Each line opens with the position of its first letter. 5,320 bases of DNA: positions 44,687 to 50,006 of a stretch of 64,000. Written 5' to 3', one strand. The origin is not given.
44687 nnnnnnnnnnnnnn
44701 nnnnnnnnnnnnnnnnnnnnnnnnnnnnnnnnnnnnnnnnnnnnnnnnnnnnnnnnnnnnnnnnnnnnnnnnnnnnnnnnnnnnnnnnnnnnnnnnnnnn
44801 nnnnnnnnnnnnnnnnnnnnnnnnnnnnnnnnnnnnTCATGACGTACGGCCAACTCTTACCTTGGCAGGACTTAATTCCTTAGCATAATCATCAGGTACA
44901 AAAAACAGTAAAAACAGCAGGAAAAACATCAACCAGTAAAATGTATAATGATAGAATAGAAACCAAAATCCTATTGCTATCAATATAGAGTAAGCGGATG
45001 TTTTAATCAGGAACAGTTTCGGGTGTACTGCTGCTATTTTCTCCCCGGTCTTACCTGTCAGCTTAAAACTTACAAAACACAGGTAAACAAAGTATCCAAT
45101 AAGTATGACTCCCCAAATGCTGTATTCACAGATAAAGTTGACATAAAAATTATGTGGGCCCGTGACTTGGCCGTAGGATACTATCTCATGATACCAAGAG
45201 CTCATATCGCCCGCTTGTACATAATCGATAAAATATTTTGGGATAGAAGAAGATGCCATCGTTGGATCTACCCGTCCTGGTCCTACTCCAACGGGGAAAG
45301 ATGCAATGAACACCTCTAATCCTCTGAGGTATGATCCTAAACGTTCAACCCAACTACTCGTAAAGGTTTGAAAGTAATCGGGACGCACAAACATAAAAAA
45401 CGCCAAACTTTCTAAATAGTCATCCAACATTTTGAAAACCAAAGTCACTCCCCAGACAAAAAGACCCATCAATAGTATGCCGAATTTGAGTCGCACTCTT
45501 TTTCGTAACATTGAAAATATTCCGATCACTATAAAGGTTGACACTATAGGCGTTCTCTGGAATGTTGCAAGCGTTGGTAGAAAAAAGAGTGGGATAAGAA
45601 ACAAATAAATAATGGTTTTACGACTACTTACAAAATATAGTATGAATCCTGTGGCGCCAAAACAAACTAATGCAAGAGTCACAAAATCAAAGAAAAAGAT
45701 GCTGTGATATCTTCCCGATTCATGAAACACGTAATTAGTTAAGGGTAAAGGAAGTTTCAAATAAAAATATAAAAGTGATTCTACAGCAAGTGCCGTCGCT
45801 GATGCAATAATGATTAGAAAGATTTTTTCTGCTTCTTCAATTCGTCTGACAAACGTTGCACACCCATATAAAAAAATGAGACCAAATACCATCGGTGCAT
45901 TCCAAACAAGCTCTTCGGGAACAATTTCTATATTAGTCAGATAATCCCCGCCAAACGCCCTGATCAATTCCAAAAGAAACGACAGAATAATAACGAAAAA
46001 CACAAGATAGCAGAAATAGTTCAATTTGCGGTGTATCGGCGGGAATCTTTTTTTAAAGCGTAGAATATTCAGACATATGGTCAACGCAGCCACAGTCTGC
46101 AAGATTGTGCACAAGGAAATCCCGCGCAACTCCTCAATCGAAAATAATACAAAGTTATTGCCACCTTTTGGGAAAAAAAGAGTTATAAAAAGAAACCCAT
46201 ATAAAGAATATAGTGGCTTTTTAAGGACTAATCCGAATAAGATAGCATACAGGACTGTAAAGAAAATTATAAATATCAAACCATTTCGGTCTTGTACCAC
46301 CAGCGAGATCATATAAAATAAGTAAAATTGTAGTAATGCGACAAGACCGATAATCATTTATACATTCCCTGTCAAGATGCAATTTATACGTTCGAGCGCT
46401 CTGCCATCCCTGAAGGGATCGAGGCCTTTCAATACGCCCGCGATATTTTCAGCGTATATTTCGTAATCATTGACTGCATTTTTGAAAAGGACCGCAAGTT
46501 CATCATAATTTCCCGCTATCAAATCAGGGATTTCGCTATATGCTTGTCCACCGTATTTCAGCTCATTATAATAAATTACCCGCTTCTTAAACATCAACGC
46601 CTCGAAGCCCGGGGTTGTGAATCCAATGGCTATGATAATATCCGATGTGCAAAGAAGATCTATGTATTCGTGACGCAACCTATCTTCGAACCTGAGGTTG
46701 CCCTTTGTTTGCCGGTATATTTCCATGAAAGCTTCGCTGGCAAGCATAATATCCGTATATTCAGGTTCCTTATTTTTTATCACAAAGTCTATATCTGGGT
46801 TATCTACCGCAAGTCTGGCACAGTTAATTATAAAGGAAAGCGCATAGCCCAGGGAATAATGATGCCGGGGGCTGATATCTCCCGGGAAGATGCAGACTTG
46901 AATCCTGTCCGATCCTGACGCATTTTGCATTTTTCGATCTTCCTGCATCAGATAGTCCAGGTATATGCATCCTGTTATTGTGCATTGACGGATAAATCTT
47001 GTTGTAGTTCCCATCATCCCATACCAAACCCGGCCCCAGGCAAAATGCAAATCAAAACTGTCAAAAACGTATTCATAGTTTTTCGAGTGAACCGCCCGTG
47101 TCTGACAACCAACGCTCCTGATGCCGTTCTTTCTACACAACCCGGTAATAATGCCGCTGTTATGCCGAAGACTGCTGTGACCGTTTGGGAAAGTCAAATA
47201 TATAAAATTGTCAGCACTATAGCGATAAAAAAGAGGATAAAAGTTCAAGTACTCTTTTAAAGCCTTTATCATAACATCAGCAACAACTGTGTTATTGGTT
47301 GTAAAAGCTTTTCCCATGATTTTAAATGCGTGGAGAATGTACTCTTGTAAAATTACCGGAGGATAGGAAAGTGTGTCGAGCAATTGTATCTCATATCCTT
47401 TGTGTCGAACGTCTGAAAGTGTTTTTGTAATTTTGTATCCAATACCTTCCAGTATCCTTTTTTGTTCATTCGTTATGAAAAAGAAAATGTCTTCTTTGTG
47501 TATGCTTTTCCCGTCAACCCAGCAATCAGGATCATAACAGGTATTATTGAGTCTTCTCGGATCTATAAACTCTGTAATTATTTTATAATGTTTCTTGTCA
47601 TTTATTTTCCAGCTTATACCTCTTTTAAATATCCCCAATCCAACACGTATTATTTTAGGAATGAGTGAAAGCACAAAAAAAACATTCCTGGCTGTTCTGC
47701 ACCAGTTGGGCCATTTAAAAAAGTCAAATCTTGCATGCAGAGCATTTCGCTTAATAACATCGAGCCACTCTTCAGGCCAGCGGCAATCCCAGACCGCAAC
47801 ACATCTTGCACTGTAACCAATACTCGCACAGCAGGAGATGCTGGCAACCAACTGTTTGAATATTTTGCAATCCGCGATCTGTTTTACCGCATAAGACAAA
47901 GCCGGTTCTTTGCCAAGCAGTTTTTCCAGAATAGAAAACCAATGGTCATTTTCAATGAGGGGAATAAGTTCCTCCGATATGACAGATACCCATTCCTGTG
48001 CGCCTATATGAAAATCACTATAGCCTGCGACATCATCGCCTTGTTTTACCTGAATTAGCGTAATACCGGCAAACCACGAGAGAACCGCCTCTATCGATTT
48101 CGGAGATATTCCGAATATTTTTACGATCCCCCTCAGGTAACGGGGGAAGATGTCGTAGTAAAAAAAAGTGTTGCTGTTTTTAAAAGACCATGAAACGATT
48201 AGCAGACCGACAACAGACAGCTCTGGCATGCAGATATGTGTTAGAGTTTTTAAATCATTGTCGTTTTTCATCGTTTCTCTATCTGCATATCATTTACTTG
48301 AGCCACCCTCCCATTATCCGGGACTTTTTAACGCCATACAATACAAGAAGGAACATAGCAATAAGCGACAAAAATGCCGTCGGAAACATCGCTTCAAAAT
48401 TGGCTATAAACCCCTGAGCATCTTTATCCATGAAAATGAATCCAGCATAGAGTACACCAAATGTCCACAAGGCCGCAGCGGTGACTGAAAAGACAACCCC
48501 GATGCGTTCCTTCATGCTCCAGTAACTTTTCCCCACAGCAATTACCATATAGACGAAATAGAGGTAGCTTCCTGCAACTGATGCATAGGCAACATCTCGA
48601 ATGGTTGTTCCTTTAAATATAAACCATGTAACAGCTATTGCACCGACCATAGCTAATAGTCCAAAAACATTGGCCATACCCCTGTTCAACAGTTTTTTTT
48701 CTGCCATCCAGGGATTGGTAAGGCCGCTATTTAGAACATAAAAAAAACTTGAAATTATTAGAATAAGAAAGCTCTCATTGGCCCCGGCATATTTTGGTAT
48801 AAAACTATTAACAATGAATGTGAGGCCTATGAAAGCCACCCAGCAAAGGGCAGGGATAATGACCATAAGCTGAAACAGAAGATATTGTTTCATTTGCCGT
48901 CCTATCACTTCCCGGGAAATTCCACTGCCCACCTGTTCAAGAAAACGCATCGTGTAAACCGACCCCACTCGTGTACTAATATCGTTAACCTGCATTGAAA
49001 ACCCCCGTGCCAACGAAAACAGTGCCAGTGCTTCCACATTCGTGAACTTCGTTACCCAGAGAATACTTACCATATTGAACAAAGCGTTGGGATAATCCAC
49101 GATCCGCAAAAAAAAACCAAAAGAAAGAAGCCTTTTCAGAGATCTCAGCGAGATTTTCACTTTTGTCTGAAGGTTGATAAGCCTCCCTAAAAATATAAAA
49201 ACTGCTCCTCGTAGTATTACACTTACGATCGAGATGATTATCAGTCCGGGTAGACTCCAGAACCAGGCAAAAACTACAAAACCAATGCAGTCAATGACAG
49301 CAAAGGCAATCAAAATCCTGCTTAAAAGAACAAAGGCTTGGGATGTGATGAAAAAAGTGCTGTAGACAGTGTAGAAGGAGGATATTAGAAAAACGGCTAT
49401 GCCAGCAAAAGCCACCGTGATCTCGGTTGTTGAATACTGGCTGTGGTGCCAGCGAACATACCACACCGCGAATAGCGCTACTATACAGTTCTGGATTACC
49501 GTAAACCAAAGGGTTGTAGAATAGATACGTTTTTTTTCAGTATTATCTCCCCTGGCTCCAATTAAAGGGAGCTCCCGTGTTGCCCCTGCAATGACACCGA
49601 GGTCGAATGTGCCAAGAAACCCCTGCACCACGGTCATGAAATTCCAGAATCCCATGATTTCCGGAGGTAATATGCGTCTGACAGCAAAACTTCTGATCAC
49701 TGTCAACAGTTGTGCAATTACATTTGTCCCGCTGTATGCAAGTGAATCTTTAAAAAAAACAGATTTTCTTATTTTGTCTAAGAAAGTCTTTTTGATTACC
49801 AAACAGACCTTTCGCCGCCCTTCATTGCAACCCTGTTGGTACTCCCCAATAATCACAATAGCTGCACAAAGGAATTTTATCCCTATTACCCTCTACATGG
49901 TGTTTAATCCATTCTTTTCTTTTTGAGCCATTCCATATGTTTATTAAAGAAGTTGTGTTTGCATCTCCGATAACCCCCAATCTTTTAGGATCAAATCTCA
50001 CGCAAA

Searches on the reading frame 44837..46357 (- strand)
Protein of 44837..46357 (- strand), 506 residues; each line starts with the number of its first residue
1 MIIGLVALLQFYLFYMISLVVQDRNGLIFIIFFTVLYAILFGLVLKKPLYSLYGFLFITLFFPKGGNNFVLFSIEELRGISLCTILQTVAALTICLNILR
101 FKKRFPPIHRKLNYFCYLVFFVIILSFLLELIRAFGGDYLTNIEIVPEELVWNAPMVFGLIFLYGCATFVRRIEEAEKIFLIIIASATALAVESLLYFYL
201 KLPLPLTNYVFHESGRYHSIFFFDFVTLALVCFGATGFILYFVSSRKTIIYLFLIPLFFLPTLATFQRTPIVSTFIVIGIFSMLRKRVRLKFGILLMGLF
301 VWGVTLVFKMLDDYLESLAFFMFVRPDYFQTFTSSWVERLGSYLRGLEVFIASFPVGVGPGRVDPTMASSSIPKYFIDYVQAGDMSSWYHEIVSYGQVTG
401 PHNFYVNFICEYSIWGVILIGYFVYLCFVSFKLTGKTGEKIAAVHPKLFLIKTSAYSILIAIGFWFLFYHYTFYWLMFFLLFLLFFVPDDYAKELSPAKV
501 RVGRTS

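Call 5: search_protein_families(library=pfam, proteins=[window:44837-46357:-], max_evalue=0.001)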
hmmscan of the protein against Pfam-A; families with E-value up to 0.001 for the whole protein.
window:44837-46357:- (506 aa): 1 family
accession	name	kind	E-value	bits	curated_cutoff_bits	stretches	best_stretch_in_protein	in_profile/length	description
PF04932.20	Wzy_C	-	1e-09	38.8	31.7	1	260-420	8-148/149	O-Antigen ligase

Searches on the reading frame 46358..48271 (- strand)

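Call 5: search_protein_families(library=pfam, proteins=[window:46358-48271:-], max_evalue=0.001)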
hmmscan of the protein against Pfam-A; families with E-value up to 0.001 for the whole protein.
window:46358-48271:- (637 aa): 0 families

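Call 35: search_protein_families(library=ncbifam, proteins=[window:46358-48271:-], max_evalue=0.001)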
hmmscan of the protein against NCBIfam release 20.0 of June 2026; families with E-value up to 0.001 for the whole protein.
window:46358-48271:- (637 aa): 1 family
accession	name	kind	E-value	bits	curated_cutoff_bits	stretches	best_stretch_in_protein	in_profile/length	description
TIGR04417.1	PFTS_polysacc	subfamily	3.2e-09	36.2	100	1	401-593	312-518/522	polysaccharide biosynthesis PFTS motif protein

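Call 42: search_protein_families(library=pfam, proteins=[window:46358-48271:-], max_evalue=10)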
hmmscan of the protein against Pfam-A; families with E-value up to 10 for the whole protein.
window:46358-48271:- (637 aa): 1 family
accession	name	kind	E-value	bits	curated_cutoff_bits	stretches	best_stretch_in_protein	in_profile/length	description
PF14434.11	Imm6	-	0.18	12.1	25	1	250-303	36-85/121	Immunity protein Imm6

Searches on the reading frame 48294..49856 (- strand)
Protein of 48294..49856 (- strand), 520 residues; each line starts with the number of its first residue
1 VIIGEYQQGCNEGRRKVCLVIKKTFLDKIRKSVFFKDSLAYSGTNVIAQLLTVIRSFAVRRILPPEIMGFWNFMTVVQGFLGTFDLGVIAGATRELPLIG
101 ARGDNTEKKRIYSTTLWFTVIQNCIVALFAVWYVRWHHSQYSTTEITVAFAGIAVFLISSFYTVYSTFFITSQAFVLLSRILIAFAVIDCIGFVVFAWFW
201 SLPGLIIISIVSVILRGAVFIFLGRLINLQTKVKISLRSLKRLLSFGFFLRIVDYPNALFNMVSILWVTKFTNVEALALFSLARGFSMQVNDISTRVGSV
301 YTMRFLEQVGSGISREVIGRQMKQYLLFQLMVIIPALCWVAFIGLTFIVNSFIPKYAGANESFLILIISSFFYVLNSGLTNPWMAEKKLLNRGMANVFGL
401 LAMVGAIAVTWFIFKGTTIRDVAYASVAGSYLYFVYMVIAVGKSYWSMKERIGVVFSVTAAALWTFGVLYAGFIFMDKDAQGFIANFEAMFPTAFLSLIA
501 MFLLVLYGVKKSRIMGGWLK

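Call 5: search_protein_families(library=pfam, proteins=[window:48294-49856:-], max_evalue=0.001)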
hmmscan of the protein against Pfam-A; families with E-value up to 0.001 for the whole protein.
window:48294-49856:- (520 aa): 1 family
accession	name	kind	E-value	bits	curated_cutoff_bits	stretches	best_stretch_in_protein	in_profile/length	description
PF01943.22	Polysacc_synt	-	1.4e-05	25.1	28.2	1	36-290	3-254/274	Polysaccharide biosynthesis protein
